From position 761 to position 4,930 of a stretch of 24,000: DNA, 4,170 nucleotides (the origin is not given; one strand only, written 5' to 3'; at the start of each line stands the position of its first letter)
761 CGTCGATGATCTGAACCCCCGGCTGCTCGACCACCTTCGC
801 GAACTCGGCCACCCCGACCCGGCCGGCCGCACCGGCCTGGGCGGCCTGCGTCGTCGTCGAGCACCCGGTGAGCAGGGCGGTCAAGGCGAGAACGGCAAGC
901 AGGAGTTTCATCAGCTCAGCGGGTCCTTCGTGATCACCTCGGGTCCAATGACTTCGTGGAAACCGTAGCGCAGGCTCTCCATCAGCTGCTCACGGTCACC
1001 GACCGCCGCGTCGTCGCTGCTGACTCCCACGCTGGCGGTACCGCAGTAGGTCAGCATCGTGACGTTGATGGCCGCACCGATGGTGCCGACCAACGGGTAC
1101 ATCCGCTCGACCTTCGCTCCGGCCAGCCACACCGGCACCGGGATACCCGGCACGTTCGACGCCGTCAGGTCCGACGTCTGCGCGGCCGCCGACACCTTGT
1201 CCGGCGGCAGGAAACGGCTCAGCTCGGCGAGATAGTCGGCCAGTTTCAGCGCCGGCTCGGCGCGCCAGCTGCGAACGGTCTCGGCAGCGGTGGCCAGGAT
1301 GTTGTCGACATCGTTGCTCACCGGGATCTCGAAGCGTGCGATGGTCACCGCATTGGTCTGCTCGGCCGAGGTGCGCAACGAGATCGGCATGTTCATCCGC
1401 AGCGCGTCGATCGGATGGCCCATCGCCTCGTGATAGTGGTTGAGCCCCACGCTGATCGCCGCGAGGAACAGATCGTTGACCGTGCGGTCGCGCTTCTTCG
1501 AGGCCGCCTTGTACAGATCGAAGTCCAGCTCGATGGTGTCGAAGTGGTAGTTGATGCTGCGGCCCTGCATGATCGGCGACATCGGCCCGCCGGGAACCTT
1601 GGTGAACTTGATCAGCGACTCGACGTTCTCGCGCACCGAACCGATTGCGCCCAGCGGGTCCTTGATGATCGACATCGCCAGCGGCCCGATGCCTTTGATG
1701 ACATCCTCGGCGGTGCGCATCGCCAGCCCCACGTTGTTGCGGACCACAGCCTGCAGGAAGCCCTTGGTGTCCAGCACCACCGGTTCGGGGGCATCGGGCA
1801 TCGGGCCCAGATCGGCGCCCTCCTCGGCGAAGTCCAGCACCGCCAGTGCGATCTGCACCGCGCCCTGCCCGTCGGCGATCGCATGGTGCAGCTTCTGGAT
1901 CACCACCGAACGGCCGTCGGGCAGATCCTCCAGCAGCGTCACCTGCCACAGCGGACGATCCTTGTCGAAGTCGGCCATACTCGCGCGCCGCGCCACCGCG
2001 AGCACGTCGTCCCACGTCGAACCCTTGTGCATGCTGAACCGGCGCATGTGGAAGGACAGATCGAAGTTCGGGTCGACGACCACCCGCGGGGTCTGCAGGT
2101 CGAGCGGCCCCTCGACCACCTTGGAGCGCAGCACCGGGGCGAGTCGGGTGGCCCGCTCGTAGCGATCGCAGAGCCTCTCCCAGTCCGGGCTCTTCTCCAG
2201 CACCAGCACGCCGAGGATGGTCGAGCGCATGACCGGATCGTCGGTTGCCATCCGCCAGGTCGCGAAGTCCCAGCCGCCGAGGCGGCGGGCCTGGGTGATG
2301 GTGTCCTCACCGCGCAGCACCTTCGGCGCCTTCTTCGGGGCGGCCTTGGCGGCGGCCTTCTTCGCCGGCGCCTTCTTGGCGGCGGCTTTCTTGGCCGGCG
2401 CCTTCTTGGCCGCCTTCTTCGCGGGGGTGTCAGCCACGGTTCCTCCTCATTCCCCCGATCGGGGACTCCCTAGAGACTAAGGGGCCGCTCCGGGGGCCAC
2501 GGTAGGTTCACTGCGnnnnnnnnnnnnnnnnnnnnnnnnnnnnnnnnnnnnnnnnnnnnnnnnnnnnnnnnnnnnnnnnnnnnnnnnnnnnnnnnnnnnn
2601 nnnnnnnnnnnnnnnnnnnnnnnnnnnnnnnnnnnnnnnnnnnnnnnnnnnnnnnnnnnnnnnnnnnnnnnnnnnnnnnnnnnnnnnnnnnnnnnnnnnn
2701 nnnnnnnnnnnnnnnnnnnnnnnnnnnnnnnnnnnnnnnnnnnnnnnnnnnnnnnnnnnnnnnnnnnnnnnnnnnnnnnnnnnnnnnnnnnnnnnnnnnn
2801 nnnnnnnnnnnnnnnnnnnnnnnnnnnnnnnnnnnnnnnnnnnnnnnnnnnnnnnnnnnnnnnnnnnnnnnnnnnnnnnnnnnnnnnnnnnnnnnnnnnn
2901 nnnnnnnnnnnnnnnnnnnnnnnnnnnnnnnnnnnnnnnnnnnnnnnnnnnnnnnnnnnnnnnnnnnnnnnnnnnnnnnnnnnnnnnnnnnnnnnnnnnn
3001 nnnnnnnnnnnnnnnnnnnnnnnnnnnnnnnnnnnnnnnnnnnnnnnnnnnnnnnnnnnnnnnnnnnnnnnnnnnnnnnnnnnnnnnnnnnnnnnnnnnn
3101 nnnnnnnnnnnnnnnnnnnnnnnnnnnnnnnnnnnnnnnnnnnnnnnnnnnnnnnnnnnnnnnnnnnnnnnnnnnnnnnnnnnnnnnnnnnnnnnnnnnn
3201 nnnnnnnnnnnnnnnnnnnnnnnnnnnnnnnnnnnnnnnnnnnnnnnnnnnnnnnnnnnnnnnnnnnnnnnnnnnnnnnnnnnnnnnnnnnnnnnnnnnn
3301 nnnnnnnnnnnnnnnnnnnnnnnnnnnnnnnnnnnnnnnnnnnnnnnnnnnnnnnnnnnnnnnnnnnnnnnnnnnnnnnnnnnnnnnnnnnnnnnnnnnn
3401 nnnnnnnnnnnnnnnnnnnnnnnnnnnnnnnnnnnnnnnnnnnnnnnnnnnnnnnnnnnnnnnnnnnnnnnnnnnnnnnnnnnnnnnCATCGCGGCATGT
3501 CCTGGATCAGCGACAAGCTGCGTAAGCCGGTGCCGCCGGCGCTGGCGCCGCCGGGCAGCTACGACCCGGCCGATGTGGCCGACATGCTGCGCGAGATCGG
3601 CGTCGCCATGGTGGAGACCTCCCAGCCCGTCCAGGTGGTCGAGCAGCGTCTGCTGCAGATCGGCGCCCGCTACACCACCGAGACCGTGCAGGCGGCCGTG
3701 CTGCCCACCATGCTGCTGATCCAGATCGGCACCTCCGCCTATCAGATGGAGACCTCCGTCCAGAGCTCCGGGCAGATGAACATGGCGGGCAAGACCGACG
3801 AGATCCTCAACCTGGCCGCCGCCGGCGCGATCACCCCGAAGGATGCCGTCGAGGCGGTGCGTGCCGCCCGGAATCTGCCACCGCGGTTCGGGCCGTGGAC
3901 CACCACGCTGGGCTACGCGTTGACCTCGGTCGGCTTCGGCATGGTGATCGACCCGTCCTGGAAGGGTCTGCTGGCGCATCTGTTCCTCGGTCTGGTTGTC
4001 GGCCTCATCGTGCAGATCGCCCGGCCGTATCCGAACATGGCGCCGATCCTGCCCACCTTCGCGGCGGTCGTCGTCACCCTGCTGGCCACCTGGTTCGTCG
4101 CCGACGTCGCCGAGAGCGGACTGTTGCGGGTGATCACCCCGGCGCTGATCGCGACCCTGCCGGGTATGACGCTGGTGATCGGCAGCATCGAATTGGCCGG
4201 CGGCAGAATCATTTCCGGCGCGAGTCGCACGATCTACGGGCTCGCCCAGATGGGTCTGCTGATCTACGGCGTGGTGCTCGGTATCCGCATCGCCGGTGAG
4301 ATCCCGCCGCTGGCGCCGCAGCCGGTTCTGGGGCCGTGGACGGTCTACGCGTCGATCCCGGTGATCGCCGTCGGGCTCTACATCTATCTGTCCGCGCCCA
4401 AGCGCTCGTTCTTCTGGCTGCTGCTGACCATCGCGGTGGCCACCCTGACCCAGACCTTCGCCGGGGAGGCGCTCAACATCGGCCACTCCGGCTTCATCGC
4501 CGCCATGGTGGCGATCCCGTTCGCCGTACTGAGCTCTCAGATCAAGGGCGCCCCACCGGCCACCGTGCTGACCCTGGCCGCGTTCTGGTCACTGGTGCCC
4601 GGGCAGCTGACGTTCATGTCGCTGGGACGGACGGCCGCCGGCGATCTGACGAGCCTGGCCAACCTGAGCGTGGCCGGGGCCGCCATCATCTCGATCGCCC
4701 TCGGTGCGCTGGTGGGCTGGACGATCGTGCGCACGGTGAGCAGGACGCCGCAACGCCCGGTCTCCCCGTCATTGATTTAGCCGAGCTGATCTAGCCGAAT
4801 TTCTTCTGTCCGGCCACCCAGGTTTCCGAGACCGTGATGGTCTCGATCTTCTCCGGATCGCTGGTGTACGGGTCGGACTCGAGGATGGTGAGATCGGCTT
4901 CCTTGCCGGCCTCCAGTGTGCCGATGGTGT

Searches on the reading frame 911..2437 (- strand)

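Call 101: search_protein_families(library=pfam, proteins=[window:911-2437:-], max_evalue=0.0001)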
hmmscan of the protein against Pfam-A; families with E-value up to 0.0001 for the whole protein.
window:911-2437:- (508 aa): 2 families
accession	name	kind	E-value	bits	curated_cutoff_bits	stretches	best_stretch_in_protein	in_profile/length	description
PF03007.21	WS_DGAT_cat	-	2.1e-32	113.4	23.6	1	54-323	2-262/263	Wax ester synthase/diacylglycerol acyltransferase catalytic domain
PF06974.18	WS_DGAT_C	-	5.8e-14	52.8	20.7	1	364-495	5-143/145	WS/DGAT C-terminal domain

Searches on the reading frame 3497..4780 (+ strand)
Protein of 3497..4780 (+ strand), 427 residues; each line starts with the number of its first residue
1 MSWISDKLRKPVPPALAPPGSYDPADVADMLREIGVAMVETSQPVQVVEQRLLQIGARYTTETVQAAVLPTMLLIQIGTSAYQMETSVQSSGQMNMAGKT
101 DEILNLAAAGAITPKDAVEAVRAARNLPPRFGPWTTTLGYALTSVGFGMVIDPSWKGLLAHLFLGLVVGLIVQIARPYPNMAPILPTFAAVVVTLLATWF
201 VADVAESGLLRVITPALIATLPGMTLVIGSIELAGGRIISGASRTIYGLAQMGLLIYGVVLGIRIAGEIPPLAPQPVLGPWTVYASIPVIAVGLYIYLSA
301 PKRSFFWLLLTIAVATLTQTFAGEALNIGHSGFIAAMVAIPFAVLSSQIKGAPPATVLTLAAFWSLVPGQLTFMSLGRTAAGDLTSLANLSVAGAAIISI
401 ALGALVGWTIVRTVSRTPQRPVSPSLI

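Call 101: search_protein_families(library=pfam, proteins=[window:3497-4780:+], max_evalue=0.0001)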
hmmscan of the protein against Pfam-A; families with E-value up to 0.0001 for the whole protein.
window:3497-4780:+ (427 aa): 1 family
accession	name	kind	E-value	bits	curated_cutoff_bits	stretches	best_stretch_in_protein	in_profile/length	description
PF06738.18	ThrE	-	1.9e-29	103.3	26.3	1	31-265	3-240/241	Putative threonine/serine exporter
